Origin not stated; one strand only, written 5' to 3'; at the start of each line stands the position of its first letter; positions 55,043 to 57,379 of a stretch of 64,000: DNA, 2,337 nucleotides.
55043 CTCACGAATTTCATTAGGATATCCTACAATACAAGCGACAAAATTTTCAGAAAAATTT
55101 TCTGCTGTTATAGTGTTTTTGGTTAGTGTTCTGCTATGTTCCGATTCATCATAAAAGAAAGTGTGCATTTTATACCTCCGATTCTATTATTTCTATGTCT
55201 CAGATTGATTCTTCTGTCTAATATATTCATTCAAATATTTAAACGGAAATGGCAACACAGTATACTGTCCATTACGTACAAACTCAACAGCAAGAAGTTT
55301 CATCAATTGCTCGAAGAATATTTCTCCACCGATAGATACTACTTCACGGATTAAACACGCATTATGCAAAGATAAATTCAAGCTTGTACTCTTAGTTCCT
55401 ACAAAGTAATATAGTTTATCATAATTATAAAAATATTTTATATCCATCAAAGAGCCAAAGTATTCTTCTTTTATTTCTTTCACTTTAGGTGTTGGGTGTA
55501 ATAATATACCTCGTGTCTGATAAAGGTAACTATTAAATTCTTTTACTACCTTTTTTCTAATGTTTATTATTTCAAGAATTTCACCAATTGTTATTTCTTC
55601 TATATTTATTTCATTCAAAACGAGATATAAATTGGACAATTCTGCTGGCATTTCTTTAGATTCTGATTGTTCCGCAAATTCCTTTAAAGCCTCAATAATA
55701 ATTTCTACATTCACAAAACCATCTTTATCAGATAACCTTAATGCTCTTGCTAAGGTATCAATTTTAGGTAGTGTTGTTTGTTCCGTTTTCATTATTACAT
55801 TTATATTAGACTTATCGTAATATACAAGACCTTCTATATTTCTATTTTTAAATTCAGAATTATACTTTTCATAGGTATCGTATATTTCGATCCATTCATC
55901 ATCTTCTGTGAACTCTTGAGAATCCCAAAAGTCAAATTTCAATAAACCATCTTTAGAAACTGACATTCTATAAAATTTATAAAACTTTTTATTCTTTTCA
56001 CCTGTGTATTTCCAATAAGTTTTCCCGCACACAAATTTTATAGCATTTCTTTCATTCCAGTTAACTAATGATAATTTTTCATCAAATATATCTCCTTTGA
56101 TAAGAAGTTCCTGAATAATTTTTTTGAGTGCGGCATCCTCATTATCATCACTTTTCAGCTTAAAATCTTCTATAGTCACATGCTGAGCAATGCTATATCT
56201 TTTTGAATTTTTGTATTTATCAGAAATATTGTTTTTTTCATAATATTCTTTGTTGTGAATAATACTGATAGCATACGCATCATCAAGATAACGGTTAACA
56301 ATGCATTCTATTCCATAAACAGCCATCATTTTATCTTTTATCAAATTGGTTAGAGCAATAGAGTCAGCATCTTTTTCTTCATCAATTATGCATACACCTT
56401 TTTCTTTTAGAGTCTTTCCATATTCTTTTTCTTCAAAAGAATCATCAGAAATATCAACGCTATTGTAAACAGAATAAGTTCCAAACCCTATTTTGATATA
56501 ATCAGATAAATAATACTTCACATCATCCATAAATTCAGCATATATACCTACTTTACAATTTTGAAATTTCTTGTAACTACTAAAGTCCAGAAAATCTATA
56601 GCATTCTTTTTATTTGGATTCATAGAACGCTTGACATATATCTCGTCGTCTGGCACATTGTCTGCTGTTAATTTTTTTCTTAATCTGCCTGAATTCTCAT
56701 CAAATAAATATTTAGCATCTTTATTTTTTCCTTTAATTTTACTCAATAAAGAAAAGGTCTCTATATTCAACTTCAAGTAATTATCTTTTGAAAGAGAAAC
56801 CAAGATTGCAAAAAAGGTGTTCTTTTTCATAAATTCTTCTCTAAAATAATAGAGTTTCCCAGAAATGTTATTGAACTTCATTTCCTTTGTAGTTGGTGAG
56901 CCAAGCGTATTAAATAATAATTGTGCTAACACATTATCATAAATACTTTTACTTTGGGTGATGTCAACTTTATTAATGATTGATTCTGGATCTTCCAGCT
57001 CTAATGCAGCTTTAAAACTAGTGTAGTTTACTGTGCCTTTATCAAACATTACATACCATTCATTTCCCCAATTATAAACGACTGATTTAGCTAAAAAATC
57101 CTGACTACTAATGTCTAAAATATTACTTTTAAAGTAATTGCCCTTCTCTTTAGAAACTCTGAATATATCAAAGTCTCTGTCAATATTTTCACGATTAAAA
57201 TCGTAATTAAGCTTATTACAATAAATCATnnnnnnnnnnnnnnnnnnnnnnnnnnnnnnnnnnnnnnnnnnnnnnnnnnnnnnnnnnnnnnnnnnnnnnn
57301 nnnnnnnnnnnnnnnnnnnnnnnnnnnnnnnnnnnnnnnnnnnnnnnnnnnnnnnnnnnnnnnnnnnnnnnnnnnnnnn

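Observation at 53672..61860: WYL regulator + SF2 helicase-nuclease + 678-aa partner + DUF3800: a DdmDE-like core with two extra components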

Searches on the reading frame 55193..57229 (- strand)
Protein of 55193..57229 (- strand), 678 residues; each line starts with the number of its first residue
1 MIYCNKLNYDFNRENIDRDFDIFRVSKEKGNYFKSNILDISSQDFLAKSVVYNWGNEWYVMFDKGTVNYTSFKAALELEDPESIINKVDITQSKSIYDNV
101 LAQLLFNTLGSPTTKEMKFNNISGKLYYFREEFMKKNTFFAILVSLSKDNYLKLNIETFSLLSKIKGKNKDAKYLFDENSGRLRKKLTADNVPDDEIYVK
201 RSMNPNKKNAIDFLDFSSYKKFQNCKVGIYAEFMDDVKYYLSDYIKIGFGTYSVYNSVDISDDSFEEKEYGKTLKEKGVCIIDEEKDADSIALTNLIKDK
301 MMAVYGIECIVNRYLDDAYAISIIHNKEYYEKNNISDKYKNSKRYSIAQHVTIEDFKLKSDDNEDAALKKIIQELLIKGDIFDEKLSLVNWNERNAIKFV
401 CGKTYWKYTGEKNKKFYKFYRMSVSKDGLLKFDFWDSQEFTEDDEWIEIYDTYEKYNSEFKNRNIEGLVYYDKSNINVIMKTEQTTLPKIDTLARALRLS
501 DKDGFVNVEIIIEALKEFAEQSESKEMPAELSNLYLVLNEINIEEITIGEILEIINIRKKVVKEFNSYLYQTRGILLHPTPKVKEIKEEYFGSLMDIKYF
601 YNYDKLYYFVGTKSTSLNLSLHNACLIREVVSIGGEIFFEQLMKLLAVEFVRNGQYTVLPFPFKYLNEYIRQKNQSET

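Call 3: search_protein_families(library=padloc, proteins=[window:55193-57229:-], max_evalue=0.01)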
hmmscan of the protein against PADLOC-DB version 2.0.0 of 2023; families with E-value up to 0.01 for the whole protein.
window:55193-57229:- (678 aa): 0 families

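Call 4: search_protein_families(library=pfam, proteins=[window:55193-57229:-], max_evalue=0.01)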
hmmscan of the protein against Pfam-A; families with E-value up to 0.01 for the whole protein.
window:55193-57229:- (678 aa): 0 families

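Call 6: search_solved_structures(query=window:55193-57229:-, max_evalue=10, show_alignments=2)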
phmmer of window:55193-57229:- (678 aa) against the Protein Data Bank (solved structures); distinct sequences matched with E-value up to 10: 8.
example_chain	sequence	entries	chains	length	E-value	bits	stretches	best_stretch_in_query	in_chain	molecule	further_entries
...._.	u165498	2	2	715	2.9e-19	72.4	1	5-669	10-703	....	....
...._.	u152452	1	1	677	2.3e-14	56.2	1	186-672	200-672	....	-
8u3k_E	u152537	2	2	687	2.4e-14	56.1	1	186-672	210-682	DdmE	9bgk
9ezy_B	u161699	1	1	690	2.5e-14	56.1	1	186-672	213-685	Vibrio cholerae DdmE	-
4f8d_A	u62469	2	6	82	0.11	14.3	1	582-645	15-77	Regulatory protein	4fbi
4i6t_A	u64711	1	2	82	0.15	13.8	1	582-645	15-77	Regulatory protein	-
3clc_A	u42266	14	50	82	0.15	13.8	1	582-645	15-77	Regulatory protein | R-M CONTROLLER PROTEIN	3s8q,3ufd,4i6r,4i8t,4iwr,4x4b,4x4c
3g5g_A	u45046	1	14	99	0.26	13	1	583-645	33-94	Regulatory protein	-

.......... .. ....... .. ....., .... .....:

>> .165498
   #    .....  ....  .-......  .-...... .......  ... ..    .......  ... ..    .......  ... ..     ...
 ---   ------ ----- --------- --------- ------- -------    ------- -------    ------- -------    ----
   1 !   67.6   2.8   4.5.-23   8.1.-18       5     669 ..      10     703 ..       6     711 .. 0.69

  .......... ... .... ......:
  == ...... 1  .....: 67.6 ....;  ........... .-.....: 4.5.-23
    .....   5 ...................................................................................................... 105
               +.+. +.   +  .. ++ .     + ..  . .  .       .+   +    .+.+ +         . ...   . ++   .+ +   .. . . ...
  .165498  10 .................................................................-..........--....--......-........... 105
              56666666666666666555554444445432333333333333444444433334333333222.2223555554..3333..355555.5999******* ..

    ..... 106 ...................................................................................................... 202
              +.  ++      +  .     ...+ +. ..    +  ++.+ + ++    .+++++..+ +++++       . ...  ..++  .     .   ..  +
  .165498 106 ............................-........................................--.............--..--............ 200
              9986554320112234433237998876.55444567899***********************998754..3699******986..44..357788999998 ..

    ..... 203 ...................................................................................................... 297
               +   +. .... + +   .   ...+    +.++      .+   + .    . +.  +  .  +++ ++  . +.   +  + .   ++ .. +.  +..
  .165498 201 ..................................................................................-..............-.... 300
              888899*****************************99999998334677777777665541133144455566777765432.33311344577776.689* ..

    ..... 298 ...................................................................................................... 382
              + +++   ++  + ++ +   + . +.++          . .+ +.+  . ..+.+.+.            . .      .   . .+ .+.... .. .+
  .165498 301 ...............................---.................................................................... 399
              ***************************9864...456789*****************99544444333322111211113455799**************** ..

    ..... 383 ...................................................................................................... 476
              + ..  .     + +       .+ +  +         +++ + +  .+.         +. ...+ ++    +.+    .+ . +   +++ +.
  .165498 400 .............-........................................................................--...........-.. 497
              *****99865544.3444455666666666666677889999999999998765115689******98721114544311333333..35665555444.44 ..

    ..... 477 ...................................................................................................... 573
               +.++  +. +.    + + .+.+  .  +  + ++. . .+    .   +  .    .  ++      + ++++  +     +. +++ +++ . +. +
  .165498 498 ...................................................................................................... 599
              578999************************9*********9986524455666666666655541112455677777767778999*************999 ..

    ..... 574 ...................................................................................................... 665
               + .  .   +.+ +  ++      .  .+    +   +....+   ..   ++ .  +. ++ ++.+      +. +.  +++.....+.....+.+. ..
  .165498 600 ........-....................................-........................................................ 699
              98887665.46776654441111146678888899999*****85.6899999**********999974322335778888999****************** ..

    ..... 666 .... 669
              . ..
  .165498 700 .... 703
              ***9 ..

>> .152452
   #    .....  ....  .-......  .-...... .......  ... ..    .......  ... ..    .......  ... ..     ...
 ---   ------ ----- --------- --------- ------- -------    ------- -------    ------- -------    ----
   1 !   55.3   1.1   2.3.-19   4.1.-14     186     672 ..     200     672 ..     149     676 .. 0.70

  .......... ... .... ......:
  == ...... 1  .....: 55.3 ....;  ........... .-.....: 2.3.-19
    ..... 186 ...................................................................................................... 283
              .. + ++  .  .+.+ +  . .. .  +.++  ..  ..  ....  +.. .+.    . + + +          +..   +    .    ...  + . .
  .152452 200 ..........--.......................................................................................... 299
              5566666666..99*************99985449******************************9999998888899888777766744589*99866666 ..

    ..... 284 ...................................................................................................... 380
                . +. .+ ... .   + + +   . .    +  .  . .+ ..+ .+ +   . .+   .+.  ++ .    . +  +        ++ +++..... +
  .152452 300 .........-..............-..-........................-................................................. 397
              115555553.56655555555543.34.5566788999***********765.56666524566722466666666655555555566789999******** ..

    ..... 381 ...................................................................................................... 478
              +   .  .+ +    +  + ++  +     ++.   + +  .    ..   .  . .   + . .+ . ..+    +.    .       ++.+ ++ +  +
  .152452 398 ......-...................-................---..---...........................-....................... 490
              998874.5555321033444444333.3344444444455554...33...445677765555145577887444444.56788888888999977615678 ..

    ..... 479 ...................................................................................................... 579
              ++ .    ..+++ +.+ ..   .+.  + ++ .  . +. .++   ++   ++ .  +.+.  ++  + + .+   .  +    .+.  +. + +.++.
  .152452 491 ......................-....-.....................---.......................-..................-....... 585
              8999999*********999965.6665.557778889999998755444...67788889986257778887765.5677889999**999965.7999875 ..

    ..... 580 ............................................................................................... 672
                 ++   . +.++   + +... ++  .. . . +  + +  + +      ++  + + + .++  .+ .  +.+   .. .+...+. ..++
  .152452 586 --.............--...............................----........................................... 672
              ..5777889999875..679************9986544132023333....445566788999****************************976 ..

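Call 7: search_protein_families(library=ncbifam, proteins=[window:55193-57229:-], max_evalue=0.1)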
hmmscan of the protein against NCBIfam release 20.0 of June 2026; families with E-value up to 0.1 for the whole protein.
window:55193-57229:- (678 aa): 0 families

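Call 14: find_homologous_proteins(query=window:55193-57229:-, max_evalue=0.001)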
Query window:55193-57229:- (678 aa): 69 proteins with E <= 0.001 among 8000 candidates.
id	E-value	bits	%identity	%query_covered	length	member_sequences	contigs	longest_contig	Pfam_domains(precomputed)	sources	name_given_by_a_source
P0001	0.0e+0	1496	100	100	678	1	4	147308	-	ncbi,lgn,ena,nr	ncbi:MAG: hypothetical protein IKY90_08420 [Oscillospiraceae bacterium]|nr:hypothetical protein [Osc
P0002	0.0e+0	1440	97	99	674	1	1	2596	-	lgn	-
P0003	0.0e+0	1325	88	99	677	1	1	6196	-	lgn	-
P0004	0.0e+0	1298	87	100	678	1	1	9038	-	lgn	-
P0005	3.4e-227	774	53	99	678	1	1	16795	-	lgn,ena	-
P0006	1.9e-226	772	54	99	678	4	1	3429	-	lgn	-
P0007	4.2e-226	771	53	99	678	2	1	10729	-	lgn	-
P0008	6.9e-222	757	52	99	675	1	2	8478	-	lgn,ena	-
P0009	1.2e-219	749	53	99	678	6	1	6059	-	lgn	-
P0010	3.7e-214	731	52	99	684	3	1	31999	-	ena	-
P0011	8.7e-191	654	49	99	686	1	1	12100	-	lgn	-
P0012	1.5e-188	647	49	99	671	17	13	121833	-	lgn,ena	-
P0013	1.5e-187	643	50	99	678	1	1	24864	-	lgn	-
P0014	1.5e-186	640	46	99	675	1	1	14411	-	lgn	-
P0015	5.0e-185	635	46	99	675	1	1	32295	-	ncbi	ncbi:MAG: hypothetical protein ACYDEX_05790 [Mobilitalea sp.]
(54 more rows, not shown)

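Call 16: find_related_loci(query=A1, collection=genome_contigs, flank=10000)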
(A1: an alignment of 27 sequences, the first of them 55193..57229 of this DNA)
Query A1 (678 aa) in genome_contigs; peptide patterns used: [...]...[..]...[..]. (x = any residue, [..] = any of these).
100 stretches matched a pattern; 81 encode a relative of the query (tblastn E <= 1e-3); the best 80 are kept; 80 distinct loci.
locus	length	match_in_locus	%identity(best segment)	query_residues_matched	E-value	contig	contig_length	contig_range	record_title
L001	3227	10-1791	44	79-673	1e-167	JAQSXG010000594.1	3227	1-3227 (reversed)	MAG: Neobacillus sp. isolate L_E1_T20_A_bin.13 scaffold_61333, whole genome shotgun sequence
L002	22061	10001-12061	40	1-674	1e-146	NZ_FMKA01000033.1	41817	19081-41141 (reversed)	Anaerobium acetethylicum strain GluBS11, whole genome shotgun sequence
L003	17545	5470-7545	37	1-671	5e-129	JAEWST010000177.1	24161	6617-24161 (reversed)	MAG: Bacillota bacterium isolate OH_SDB_116 k127_54310, whole genome shotgun sequence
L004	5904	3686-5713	29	1-669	1e-102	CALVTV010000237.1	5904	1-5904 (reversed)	MAG: uncultured Clostridia bacterium isolate E09__bin42 genome assembly, contig: E09__k127_6389102, whole genome shotgun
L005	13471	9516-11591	33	5-672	7e-101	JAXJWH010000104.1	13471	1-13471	MAG: Agathobacter sp. isolate DOME_MAG_6206 6206_C0407_k141_210945, whole genome shotgun sequence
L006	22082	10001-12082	35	5-672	4e-100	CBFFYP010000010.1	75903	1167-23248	MAG: uncultured Lachnospiraceae bacterium isolate ena-SAMPLE-TAB-24-07-2025-15:39:17:973-14924 genome assembly, contig:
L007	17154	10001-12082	33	5-672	4e-99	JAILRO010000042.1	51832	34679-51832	MAG: Lachnospiraceae bacterium isolate RUI386 k141_10241402_flag=0_multi=13.9978_len=51832, whole genome shotgun sequenc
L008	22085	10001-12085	34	4-672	3e-98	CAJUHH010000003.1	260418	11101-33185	MAG TPA_asm: uncultured Lachnospiraceae bacterium isolate MGBC132469 genome assembly, contig: MGBC132469.3, whole genome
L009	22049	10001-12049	34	1-671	9e-94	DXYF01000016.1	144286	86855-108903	MAG TPA_asm: Clostridiales bacterium isolate HRGM_Genome_3866 HRGM_Genome_3866_16, whole genome shotgun sequence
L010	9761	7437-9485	34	1-671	1e-93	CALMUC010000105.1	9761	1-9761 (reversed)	MAG TPA_asm: uncultured Lachnospiraceae bacterium isolate ERR1414273_bin.30_CONCOCT_v1.1_MAG genome assembly, contig: ER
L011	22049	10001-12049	33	1-671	7e-93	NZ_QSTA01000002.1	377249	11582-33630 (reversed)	Eubacterium sp. OM08-24 OM08-24.Scaf2, whole genome shotgun sequence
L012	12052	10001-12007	33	5-671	2e-91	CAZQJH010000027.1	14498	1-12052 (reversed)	MAG TPA_asm: uncultured Erysipelotrichaceae bacterium isolate SRP350583_co1_488 genome assembly, contig: NODE_7121_lengt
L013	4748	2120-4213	31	2-669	2e-85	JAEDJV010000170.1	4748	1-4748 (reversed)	MAG: Oscillospiraceae bacterium isolate MAG197 NODE_21026_length_4748_cov_4.860217, whole genome shotgun sequence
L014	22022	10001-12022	29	5-674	3e-95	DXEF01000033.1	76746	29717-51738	MAG TPA_asm: Candidatus Agathobaculum pullicola isolate 2940 CHK58__C345077_L76746_SAMEA104467247, whole genome shotgun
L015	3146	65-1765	33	112-669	4e-75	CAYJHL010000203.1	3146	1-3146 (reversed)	MAG TPA_asm: uncultured Treponemataceae bacterium isolate ERP123703_co3_105 genome assembly, contig: NODE_31433_length_3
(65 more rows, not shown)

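Call 22: search_protein_families(library=pfam, alignment_id=A2, max_evalue=0.001)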
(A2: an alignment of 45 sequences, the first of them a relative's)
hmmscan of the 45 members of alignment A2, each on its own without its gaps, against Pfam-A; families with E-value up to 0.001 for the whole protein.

A. member 1, L001:2189-2803:+ (204 aa): 1 family
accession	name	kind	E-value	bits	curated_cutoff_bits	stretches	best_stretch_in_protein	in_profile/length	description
PF08849.17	BrxA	-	2.1e-59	200.8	23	1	8-192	1-184/184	BrxA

B. families by the number of members that match (of 45 scanned): 52 families (the first 25 are shown)
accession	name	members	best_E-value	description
PF13310.11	Virulence_RhuM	3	1e-108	Virulence protein RhuM family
PF08279.18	HTH_11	3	1.9e-07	HTH domain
PF13384.12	HTH_23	3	4.1e-07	Homeodomain-like domain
PF02796.21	HTH_7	3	6.1e-05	Helix-turn-helix domain of resolvase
PF13551.12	HTH_29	3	0.00013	Winged helix-turn helix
PF13542.12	HTH_Tnp_ISL3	3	0.00037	Helix-turn-helix domain of transposase family ISL3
PF13518.12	HTH_28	3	0.00047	Helix-turn-helix domain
PF02091.20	tRNA-synt_2e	2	1.1e-145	Glycyl-tRNA synthetase alpha subunit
PF02384.22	N6_Mtase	2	5.7e-93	N-6 DNA Methylase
PF12161.14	HsdM_N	2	1.4e-20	HsdM N-terminal domain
PF00004.35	AAA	2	4.1e-16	ATPase family associated with various cellular activities (AAA)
PF17866.7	AAA_lid_6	2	1.9e-07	AAA lid domain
PF01170.24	UPF0020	2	2.5e-06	RMKL-like, methyltransferase domain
PF25583.1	WCX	2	3.6e-05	WCX domain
PF07669.17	Eco57I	2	4e-05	Eco57I restriction-modification methylase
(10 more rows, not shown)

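Call 23: search_protein_families(library=pfam, alignment_id=A3, max_evalue=0.001)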
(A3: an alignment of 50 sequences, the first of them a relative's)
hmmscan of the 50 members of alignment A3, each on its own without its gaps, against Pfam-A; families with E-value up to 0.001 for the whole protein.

A. member 1, L002:5228-6040:- (270 aa): 2 families
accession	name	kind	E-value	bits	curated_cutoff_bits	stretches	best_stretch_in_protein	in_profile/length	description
PF09250.16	Prim-Pol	-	1e-35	123.9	22.8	1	10-163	1-149/158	Bifunctional DNA primase/polymerase, N-terminal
PF08708.16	PriCT_1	-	1.2e-07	31.6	21.1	1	206-260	10-63/67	Primase C terminal 1 (PriCT-1)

B. families by the number of members that match (of 50 scanned): 96 families (the first 25 are shown)
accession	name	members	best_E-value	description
PF13280.12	WYL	12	7e-12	WYL domain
PF25583.1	WCX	6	3.8e-08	WCX domain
PF13361.12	UvrD_C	5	4.2e-48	UvrD-like helicase C-terminal domain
PF13245.12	AAA_19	5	1.1e-32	AAA domain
PF13604.12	AAA_30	5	2.3e-32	AAA domain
PF13538.12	UvrD_C_2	5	4.6e-14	UvrD-like helicase C-terminal domain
PF00580.27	UvrD-helicase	4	2.2e-70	UvrD/REP helicase N-terminal domain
PF01012.27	ETF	4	9.6e-49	Electron transfer flavoprotein domain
PF00766.25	ETF_alpha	4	1.6e-36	Electron transfer flavoprotein FAD-binding domain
PF13086.12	AAA_11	4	7.9e-25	AAA domain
PF13087.12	AAA_12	4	1.6e-22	AAA domain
PF01443.25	Viral_helicase1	4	3.3e-12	Viral superfamily 1 RNA helicase core domain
PF13401.12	AAA_22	4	3.2e-09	AAA domain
PF09848.15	SLFN-g3_helicase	4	8.7e-07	Schlafen group 3, DNA/RNA helicase domain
PF01695.23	IstB_IS21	3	1.3e-64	IstB-like ATP binding protein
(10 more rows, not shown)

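Call 24: find_encoding_contigs(protein=P0004, flank=6000, max_places=3)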
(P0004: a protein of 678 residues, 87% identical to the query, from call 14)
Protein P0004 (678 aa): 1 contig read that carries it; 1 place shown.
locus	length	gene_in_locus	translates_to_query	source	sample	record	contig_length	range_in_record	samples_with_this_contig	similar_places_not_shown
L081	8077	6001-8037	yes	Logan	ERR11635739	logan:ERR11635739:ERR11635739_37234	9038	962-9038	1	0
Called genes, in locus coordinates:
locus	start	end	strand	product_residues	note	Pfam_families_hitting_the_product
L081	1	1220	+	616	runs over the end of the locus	PF20586:DUF6788 (weak), PF13173:AAA_14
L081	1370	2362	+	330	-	PF13280:WYL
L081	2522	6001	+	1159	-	PF04851:ResIII (weak)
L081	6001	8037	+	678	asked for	-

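Call 25: find_encoding_contigs(protein=P0005, flank=7000, max_places=3)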
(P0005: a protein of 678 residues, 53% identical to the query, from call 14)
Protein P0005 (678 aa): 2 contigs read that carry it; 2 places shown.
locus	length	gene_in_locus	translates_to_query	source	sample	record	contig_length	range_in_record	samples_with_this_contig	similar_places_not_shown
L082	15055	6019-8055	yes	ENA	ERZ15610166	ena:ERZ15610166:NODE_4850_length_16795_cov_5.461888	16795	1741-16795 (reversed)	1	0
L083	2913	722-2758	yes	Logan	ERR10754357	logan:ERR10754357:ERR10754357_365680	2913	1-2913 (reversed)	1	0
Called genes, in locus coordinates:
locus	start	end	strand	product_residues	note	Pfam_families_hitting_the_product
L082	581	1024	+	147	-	-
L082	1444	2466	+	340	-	PF13280:WYL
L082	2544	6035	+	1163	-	-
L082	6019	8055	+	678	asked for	-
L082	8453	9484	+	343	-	-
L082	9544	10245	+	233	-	-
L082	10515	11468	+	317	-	-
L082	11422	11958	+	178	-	-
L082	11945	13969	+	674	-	-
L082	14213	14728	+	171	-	-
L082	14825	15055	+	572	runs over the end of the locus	PF00069:Pkinase, PF07714:PK_Tyr_Ser-Thr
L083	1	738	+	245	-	?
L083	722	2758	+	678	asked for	-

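Call 26: find_encoding_contigs(protein=P0010, flank=7000, max_places=3)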
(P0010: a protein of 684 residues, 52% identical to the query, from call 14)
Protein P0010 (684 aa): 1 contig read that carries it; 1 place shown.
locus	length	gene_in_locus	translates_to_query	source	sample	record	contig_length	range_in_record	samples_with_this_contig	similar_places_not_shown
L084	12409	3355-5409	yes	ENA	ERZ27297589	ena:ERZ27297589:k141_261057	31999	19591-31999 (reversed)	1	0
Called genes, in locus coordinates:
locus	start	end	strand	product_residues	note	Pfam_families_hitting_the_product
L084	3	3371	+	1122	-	?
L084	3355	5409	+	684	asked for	-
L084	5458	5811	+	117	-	-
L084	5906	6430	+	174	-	-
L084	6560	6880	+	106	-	PF13560:HTH_31, PF01381:HTH_3 (weak)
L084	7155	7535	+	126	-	-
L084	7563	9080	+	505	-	PF13401:AAA_22 (faint), PF00004:AAA, PF17866:AAA_lid_6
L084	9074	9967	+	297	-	-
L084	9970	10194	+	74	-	-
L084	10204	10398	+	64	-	-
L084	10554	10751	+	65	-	PF13443:HTH_26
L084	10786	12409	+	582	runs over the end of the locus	PF01507:PAPS_reduct, PF00037:Fer4 (faint)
